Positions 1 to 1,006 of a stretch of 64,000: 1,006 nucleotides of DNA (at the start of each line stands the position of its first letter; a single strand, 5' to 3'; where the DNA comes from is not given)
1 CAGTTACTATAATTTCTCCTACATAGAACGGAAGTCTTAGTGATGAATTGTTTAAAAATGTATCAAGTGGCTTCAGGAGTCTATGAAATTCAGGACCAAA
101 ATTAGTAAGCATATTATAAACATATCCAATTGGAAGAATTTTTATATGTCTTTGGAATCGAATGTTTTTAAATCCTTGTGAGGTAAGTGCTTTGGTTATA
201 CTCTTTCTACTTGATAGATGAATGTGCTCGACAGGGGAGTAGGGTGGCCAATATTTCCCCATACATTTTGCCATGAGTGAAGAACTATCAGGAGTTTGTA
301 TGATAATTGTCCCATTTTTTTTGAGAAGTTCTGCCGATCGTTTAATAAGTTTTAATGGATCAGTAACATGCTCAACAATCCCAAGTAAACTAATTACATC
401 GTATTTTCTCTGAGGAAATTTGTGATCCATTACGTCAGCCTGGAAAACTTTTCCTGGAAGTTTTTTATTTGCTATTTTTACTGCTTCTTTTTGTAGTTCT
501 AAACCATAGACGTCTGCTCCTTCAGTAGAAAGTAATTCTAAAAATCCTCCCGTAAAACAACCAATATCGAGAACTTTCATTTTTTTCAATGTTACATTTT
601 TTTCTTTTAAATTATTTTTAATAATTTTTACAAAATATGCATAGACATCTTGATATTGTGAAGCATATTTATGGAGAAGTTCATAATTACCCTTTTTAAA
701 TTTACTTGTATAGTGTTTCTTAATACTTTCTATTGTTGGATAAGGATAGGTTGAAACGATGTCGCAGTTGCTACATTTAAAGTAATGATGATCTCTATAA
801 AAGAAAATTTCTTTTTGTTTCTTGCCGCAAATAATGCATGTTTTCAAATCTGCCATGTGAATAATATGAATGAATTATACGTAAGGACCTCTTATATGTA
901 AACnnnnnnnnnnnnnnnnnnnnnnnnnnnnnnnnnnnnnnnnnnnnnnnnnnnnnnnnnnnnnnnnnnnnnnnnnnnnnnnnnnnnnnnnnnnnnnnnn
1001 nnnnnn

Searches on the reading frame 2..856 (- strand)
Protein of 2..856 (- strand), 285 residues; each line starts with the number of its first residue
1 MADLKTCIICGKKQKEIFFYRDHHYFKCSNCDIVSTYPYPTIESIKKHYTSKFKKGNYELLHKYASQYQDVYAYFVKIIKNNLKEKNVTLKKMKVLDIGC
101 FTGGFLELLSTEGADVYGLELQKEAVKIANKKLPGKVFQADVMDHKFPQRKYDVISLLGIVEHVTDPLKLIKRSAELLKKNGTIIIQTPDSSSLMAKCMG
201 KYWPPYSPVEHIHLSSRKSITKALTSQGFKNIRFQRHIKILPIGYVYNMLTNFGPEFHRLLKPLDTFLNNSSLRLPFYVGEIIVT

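Call 12: search_protein_families(library=ncbifam, proteins=[window:2-856:-], max_evalue=0.01)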
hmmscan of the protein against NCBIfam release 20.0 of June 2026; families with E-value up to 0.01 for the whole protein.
window:2-856:- (285 aa): 24 families
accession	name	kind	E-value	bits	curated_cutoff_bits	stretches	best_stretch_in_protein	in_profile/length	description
TIGR01983.1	UbiG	equivalog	3.4e-18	65.8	102.95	1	55-188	16-153/228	bifunctional 2-polyprenyl-6-hydroxyphenol methylase/3-demethylubiquinol 3-O-methyltransferase UbiG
NF008686.0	PRK11705.1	equivalog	4e-10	39.3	400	1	90-192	165-271/383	cyclopropane fatty acyl phospholipid synthase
TIGR02021.1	BchM-ChlM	equivalog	4.8e-10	39.2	158.9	1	87-236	51-205/218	magnesium protoporphyrin IX methyltransferase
NF045667.1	MTase_DVU1556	equivalog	6.4e-10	38.8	155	1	91-241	22-172/213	DVU_1556 family methyltransferase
NF002463.0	PRK01683.1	equivalog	8.6e-10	38.6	297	1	90-192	30-134/258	trans-aconitate 2-methyltransferase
NF043040.1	corrin_prot_MT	hypoth_equivalog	1.2e-09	38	180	1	80-187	31-148/216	corrinoid protein-associated methyltransferase CpaM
TIGR04345.1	ovoA_Cterm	equivalog_domain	5.9e-09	35.8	170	2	121-224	104-206/242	putative 4-mercaptohistidine N1-methyltransferase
TIGR02072.1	BioC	equivalog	1.2e-08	35.1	184.95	1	82-233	26-175/244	malonyl-ACP O-methyltransferase BioC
NF053839.1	CPFASynBruc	equivalog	1.8e-08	33.8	600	1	88-188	171-278/410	cyclopropane fatty acid synthase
TIGR00452.1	TIGR00452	equivalog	3.2e-07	29.5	275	1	83-234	109-267/316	tRNA 5-methoxyuridine(34)/uridine 5-oxyacetic acid(34) synthase CmoB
NF011650.0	PRK15068.1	equivalog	1.2e-06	27.7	209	1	83-188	114-227/324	tRNA 5-methoxyuridine(34)/uridine 5-oxyacetic acid(34) synthase CmoB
NF001244.0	PRK00216.1-5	equivalog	8e-06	25.3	216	1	89-199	46-168/236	bifunctional demethylmenaquinone methyltransferase/2-methoxy-6-polyprenyl-1,4-benzoquinol methylase UbiE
NF008300.0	PRK11088.1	equivalog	1.4e-05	24.7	303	1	72-195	67-188/272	23S rRNA (guanine(745)-N(1))-methyltransferase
TIGR03587.1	Pse_Me-ase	hypoth_equivalog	3.2e-05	24.1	112.05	1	86-177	38-130/204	pseudaminic acid biosynthesis-associated methylase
TIGR02081.1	metW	equivalog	5e-05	22.9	189.5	1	91-174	13-98/194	methionine biosynthesis protein MetW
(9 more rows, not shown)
